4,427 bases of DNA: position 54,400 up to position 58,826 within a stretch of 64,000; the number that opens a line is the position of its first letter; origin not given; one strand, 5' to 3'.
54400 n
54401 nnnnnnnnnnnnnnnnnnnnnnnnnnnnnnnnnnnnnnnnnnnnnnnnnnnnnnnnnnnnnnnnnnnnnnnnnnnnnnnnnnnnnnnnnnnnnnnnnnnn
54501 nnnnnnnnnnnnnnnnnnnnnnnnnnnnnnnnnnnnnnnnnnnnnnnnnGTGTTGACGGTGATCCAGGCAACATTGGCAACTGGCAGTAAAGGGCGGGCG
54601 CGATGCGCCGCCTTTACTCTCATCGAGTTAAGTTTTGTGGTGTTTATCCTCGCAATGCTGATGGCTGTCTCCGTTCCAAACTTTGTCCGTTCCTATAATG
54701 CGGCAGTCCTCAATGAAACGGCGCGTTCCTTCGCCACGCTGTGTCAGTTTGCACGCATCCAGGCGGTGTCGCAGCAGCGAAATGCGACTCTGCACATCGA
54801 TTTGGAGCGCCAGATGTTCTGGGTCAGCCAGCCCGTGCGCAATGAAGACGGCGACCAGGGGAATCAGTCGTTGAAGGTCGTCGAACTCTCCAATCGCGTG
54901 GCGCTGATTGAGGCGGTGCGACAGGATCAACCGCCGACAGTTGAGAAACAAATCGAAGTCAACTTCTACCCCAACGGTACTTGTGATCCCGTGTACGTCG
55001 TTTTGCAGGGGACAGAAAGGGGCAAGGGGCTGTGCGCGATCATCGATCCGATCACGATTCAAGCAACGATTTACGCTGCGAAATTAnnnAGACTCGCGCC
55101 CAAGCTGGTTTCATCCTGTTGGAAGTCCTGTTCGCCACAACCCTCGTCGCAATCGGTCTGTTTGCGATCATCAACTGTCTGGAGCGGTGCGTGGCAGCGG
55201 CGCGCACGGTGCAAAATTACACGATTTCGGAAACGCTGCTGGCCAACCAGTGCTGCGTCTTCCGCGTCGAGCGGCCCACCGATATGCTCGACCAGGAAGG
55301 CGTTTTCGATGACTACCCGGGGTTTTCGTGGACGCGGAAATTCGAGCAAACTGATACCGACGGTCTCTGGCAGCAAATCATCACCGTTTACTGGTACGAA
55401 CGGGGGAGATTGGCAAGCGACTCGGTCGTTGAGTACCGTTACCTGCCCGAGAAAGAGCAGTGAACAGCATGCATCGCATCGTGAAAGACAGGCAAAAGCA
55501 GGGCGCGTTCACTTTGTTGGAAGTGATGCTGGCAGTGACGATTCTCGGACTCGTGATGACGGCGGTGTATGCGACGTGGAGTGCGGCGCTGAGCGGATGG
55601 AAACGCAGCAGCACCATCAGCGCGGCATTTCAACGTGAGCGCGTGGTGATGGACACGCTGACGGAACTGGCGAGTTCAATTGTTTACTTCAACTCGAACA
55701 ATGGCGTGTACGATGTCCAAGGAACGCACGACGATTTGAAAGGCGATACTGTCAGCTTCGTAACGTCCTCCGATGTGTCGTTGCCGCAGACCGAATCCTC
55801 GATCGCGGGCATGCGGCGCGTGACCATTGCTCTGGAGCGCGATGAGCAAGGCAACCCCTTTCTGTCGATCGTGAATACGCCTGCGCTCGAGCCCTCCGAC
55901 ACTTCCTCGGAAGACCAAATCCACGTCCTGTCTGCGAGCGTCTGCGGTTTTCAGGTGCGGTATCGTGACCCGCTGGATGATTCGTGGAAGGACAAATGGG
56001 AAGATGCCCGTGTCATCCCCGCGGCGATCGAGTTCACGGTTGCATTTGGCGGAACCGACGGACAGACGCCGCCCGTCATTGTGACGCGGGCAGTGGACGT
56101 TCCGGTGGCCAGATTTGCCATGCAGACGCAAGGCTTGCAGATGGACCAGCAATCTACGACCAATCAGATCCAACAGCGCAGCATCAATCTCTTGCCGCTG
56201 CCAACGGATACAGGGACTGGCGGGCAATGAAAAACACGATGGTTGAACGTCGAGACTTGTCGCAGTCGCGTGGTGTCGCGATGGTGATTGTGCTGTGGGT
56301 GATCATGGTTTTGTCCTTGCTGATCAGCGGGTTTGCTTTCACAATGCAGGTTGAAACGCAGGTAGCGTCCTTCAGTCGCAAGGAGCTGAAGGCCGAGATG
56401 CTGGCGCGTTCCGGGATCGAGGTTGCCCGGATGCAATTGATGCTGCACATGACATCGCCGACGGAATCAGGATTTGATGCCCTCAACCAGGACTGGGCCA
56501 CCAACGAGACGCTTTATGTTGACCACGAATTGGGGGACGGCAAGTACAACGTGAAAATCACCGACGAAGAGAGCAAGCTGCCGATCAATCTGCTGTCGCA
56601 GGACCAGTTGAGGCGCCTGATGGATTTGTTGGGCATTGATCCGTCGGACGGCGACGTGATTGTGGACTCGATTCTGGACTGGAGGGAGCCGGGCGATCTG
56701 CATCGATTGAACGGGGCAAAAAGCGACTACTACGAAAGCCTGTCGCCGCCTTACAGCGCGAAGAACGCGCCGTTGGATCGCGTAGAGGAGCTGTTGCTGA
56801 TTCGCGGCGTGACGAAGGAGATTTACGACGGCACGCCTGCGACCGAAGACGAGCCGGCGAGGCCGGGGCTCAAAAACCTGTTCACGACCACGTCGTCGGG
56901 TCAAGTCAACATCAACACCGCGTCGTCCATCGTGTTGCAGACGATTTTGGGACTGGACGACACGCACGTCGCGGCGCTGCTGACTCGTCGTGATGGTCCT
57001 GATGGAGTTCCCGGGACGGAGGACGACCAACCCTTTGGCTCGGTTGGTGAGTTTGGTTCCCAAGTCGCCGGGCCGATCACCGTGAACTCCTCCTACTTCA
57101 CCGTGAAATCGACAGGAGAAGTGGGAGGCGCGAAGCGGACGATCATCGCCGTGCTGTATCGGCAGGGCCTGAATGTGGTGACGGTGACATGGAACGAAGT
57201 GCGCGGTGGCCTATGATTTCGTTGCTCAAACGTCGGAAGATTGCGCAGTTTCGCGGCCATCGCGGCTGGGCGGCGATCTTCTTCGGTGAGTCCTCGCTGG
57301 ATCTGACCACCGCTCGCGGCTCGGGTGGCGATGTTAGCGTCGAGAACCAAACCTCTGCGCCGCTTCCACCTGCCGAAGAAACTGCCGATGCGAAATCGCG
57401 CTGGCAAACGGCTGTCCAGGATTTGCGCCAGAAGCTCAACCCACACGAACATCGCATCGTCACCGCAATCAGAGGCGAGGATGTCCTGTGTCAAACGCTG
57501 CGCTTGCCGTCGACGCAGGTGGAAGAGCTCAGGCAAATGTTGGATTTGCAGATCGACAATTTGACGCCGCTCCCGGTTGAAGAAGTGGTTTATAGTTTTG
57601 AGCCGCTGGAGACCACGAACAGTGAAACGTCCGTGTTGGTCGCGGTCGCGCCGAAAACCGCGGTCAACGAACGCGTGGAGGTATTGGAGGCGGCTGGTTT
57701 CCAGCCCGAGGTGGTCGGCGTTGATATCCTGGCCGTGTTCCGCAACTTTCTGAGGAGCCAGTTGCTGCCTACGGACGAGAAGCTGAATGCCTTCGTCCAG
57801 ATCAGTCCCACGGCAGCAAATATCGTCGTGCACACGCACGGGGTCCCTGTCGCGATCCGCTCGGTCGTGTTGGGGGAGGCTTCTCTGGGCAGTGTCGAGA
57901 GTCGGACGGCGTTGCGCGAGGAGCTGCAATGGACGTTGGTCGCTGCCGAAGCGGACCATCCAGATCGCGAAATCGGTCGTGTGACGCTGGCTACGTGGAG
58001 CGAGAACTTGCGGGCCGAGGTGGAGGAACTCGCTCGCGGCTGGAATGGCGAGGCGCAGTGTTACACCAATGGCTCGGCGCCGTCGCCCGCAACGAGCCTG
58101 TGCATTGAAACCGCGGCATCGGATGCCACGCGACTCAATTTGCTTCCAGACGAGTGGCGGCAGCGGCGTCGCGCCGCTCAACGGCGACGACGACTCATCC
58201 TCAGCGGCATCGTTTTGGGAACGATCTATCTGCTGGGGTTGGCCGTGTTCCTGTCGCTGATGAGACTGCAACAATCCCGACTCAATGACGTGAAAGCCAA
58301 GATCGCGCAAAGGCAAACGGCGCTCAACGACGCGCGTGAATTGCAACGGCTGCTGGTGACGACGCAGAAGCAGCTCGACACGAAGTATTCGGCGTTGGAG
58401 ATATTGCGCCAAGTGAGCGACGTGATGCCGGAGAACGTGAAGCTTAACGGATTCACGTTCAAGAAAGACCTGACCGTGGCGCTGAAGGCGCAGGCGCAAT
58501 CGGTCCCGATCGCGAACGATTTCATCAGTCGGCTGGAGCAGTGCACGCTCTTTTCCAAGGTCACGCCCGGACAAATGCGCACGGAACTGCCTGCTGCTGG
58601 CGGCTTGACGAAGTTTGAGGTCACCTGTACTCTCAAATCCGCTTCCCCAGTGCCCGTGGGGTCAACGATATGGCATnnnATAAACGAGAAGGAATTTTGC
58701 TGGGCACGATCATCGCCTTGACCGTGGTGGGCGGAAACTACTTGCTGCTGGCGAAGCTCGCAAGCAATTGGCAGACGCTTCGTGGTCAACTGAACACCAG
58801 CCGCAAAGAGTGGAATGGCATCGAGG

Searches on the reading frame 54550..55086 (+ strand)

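Call 47: search_protein_families(library=pfam, proteins=[window:54550-55086:+], max_evalue=0.001)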
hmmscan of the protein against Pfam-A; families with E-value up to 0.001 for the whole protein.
window:54550-55086:+ (179 aa): 2 families
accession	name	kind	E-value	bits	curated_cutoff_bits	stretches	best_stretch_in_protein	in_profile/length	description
PF07963.17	N_methyl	-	9.2e-05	22.3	21.2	1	17-41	2-26/27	Prokaryotic N-terminal methylation motif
PF12019.13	GspH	-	0.00026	21.9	21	1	57-159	1-98/108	Type II transport protein GspH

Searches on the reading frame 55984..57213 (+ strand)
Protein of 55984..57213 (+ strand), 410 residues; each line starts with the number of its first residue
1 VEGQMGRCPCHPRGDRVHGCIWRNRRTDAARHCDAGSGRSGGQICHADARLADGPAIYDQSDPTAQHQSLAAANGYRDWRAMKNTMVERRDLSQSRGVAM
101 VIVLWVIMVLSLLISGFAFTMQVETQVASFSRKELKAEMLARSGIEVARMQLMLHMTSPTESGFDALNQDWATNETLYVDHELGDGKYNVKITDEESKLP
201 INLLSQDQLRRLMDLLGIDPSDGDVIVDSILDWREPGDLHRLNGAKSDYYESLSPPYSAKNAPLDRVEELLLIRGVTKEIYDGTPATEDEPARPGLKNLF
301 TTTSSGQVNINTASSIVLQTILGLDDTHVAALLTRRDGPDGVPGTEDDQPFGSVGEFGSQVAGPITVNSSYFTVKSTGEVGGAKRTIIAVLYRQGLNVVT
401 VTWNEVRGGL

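Call 47: search_protein_families(library=pfam, proteins=[window:55984-57213:+], max_evalue=0.001)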
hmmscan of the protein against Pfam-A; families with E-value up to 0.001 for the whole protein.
window:55984-57213:+ (410 aa): 2 families
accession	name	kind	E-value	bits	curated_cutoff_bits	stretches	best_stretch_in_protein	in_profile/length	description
PF21687.3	T2SSK_1st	-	1.5e-19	71.1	26.2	1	200-282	14-96/107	Type II secretion system (T2SS), protein K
PF03934.19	T2SSK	-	0.00015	22.4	24.2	1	308-374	1-62/63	Type II secretion system (T2SS), protein K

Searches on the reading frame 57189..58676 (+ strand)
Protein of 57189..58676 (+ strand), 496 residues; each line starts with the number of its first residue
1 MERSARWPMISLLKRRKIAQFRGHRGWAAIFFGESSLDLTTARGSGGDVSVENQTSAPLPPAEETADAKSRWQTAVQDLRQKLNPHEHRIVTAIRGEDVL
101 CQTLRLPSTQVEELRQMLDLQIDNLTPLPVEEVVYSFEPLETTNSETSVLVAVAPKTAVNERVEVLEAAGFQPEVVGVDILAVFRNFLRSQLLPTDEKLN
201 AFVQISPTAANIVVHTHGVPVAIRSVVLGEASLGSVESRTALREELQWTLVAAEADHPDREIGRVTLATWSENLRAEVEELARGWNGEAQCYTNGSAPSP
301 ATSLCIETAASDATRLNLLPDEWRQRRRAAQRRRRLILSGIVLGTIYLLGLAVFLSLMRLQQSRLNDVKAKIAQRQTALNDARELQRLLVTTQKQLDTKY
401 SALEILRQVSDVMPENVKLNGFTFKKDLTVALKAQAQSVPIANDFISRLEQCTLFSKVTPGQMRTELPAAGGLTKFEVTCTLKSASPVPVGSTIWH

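Call 47: search_protein_families(library=pfam, proteins=[window:57189-58676:+], max_evalue=0.001)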
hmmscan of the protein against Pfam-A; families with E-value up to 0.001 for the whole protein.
window:57189-58676:+ (496 aa): 2 families
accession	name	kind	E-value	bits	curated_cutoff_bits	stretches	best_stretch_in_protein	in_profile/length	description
PF11104.14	PilM_2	-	7e-15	55.2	27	1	34-229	6-211/340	Type IV pilus assembly protein PilM;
PF05137.18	PilN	-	7.6e-07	29.5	22.8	1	405-482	2-78/78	Fimbrial assembly protein (PilN)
